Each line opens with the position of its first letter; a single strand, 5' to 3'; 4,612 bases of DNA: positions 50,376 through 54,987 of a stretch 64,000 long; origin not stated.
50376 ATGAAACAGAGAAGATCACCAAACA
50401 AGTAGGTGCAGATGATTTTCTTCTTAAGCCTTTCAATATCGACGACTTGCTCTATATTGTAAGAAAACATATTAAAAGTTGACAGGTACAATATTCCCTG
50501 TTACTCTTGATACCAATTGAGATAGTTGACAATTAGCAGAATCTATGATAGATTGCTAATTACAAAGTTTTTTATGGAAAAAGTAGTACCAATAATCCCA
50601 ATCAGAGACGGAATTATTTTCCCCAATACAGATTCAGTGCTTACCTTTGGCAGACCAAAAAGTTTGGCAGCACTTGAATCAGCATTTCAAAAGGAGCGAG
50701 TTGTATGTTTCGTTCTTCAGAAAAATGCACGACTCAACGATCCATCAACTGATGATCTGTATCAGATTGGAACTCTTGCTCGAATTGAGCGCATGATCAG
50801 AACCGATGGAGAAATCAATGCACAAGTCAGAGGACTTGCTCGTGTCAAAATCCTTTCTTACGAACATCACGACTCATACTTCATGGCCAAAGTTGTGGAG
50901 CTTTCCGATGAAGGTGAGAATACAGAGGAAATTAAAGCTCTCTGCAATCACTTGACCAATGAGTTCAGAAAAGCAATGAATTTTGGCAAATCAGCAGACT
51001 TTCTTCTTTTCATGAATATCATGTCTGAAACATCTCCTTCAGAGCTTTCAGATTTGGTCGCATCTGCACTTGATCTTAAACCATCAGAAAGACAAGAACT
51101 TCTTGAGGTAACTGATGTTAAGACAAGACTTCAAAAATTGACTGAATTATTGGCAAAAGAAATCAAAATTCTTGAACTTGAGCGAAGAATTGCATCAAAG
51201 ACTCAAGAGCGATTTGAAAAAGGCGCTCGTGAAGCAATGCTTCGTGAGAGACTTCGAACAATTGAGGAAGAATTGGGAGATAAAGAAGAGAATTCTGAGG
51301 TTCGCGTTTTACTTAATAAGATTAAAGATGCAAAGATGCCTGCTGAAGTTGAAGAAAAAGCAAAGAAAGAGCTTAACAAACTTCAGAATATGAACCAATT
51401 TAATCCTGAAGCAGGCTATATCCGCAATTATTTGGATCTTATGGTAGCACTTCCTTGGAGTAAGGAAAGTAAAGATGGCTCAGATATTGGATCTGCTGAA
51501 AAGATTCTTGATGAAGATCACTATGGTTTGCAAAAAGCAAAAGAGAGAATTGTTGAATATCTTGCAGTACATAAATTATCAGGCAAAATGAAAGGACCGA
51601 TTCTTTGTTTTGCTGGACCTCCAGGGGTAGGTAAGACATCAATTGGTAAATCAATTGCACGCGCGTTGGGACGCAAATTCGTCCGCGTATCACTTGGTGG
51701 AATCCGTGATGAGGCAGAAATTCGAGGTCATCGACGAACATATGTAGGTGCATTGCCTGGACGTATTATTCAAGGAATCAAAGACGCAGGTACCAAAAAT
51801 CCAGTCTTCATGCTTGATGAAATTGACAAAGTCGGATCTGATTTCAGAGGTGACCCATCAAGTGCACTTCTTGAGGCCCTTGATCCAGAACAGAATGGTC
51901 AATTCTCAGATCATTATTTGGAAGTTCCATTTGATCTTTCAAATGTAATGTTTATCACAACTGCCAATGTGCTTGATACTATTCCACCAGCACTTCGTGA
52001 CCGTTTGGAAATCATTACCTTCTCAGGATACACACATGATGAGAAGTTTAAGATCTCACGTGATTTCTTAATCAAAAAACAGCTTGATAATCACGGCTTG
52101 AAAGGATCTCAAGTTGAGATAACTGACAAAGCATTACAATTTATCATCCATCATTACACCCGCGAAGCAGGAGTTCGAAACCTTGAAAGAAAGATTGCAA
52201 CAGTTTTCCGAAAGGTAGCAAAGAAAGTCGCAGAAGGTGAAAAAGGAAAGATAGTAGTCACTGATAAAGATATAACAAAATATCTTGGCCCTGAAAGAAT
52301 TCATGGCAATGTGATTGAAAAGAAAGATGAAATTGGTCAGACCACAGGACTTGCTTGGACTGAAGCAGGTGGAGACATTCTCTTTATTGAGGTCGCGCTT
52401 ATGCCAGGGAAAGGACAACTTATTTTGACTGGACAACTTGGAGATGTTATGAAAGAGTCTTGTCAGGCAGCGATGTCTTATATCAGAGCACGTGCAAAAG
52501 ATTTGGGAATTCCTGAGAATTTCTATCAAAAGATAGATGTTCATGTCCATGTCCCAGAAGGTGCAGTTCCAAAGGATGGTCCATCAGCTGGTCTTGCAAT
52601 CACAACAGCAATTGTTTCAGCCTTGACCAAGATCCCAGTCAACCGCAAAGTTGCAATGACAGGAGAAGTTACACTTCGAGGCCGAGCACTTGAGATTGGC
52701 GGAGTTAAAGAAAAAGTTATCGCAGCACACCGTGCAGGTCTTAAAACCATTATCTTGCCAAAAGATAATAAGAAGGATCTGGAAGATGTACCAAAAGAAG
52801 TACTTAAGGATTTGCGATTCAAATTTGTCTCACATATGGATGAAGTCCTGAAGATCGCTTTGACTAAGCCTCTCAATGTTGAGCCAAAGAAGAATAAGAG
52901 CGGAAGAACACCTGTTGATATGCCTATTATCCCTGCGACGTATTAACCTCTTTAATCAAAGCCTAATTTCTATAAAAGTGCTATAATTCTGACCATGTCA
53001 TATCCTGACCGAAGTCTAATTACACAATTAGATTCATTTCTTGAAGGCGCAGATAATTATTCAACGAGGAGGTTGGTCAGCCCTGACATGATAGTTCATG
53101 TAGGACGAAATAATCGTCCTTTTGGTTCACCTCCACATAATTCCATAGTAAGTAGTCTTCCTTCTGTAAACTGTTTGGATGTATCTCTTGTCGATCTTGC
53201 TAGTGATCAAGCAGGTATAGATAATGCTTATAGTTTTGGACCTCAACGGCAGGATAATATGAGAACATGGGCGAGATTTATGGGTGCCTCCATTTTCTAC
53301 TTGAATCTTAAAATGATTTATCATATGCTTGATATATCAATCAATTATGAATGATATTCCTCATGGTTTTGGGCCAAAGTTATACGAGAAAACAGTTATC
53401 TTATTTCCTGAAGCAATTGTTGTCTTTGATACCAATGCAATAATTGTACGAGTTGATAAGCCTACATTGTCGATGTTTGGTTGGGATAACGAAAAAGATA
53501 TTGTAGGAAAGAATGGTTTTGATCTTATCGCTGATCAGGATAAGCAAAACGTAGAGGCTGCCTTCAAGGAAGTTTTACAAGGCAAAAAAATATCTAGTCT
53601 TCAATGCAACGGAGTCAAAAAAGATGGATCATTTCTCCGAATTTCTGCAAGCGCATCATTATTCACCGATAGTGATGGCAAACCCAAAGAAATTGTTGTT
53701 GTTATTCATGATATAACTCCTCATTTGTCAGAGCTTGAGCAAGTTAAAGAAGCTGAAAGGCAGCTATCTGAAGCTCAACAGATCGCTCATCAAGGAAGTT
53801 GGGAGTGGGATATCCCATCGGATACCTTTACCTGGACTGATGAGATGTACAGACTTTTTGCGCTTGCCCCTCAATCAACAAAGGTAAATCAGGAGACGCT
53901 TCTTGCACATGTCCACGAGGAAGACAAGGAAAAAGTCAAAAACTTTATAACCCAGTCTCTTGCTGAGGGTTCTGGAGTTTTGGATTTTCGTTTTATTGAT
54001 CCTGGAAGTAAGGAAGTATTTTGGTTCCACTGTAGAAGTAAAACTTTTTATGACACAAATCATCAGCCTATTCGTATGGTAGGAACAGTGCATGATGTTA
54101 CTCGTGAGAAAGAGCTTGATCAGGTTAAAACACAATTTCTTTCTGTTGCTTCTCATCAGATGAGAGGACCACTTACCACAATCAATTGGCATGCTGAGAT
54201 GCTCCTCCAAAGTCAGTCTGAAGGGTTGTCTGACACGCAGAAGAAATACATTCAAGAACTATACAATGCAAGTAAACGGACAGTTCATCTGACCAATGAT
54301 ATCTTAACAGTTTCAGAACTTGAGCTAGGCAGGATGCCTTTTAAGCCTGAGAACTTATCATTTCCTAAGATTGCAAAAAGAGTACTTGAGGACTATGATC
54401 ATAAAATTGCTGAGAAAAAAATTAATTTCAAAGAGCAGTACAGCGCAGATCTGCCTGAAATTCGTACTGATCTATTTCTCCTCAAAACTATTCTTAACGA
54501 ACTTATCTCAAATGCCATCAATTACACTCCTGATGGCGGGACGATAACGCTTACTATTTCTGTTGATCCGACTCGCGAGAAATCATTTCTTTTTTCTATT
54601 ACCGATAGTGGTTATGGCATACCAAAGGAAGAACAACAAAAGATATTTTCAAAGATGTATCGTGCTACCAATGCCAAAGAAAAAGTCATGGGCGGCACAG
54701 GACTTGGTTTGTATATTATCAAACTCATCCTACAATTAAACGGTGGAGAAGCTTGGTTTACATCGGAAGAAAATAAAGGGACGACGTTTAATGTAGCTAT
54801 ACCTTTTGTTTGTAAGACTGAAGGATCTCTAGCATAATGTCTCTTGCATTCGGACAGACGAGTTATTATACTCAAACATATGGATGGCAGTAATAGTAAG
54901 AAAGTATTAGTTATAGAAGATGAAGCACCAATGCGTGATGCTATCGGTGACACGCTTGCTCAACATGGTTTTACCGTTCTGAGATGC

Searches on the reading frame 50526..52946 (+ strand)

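Call 27: search_protein_families(library=pfam, max_evalue=0.001, proteins=[window:50526-52946:+])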
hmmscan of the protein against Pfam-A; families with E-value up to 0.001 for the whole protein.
window:50526-52946:+ (806 aa): 8 families
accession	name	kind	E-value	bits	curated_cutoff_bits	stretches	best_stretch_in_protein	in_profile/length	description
PF05362.19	Lon_C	-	3.1e-93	311.5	21.1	1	578-780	2-204/205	Lon protease (S16) C-terminal proteolytic domain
PF02190.22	LON_substr_bdg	-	4.7e-44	151.1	28.7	1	20-211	1-200/200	ATP-dependent protease La (LON) substrate-binding domain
PF00004.35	AAA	-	2e-25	90.2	21.2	1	360-500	1-129/131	ATPase family associated with various cellular activities (AAA)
PF22667.2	Lon_lid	-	3.8e-25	87.7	27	1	522-575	2-56/57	Lon protease AAA+ ATPase lid domain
PF13541.12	ChlI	-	1.6e-09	38.1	27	1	621-748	1-121/121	Subunit ChlI of Mg-chelatase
PF07728.20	AAA_5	-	3.1e-08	34.1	22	1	360-494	2-139/139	AAA domain (dynein-related subfamily)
PF13401.12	AAA_22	-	2.2e-05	25.2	27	0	358-441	6-97/130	AAA domain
PF07724.20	AAA_2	-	0.00091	19.7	27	0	361-484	7-127/166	AAA domain (Cdc48 subfamily)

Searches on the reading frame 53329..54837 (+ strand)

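Call 27: search_protein_families(library=pfam, max_evalue=0.001, proteins=[window:53329-54837:+])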
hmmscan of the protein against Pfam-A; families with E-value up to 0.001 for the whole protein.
window:53329-54837:+ (502 aa): 9 families
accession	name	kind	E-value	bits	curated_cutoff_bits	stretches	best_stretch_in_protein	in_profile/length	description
PF02518.31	HATPase_c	-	1.4e-25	90.3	26.4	1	384-493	5-109/111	Histidine kinase-, DNA gyrase B-, and HSP90-like ATPase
PF08447.18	PAS_3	-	2e-23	82.9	25.6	2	168-254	3-89/89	PAS fold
PF00989.32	PAS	-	3.2e-20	72.7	22.6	2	26-129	10-113/113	PAS fold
PF00512.31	HisKA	-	4.4e-14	52.7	26.9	1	267-333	2-65/66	His Kinase A (phospho-acceptor) domain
PF13426.13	PAS_9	-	8.3e-13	48.9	27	1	27-130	1-102/103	PAS domain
PF08448.16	PAS_4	-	9.1e-10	39.2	23.1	1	27-130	5-106/110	PAS fold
PF14598.12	PAS_11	-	3.2e-08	33.9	25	1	34-130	9-104/109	PAS domain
PF13589.12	HATPase_c_3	-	9e-06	26.2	25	1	387-462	5-78/137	Histidine kinase-, DNA gyrase B-, and HSP90-like ATPase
PF13581.12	HATPase_c_2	-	0.00066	20.1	27.4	0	385-465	32-106/127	Histidine kinase-like ATPase domain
